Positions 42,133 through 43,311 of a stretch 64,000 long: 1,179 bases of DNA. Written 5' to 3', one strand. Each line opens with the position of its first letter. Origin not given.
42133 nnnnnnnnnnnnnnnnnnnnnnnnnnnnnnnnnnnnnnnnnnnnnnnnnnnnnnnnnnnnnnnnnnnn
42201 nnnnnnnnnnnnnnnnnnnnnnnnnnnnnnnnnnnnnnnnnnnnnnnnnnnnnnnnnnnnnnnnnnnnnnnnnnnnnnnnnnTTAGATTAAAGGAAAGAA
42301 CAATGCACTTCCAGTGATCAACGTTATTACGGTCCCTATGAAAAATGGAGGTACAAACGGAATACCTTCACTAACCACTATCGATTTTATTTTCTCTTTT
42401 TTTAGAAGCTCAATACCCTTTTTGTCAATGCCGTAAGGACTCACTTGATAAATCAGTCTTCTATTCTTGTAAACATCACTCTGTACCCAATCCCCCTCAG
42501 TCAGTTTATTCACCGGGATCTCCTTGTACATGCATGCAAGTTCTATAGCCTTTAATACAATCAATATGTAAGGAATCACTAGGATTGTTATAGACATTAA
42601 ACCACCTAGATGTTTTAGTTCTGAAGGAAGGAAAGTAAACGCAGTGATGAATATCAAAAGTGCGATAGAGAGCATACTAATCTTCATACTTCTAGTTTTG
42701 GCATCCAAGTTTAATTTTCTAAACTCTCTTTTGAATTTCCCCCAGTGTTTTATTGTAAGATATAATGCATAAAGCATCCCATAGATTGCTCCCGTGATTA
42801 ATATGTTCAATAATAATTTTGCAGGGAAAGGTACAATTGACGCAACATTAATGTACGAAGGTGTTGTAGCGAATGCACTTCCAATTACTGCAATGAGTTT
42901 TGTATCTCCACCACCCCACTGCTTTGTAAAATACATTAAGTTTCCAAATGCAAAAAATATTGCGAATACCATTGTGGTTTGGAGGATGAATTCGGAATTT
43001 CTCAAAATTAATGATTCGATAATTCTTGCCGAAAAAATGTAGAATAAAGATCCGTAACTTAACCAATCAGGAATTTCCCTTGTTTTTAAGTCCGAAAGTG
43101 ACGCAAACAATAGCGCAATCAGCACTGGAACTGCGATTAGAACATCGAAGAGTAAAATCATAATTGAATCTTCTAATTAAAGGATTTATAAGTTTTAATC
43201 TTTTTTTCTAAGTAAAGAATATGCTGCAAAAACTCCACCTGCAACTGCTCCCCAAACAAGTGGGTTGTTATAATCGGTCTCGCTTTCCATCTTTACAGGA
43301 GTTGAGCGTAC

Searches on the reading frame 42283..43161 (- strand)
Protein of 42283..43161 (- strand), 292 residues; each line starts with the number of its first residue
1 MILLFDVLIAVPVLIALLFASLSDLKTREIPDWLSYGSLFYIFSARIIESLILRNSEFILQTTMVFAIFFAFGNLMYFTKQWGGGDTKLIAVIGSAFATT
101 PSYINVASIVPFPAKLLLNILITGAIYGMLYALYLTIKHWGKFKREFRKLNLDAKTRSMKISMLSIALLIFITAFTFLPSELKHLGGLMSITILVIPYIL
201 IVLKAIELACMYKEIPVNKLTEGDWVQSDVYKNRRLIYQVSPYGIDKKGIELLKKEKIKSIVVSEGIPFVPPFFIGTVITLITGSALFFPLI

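Call 31: search_protein_families(library=pfam, max_evalue=0.001, proteins=[window:42283-43161:-])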
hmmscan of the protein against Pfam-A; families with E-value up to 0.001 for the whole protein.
window:42283-43161:- (292 aa): 1 family
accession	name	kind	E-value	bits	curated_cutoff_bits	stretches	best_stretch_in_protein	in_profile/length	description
PF01478.23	Peptidase_A24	-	4e-13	50.1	26.5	1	14-128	4-103/104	Type IV leader peptidase family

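Call 47: search_protein_families(library=ncbifam, max_evalue=0.01, proteins=[window:42283-43161:-])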
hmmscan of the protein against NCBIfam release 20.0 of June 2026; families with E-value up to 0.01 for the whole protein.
window:42283-43161:- (292 aa): 1 family
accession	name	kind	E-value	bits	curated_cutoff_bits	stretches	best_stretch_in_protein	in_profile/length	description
NF040695.1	FlaK_Arch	equivalog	2.9e-09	36.9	330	1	14-109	7-103/230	preflagellin peptidase FlaK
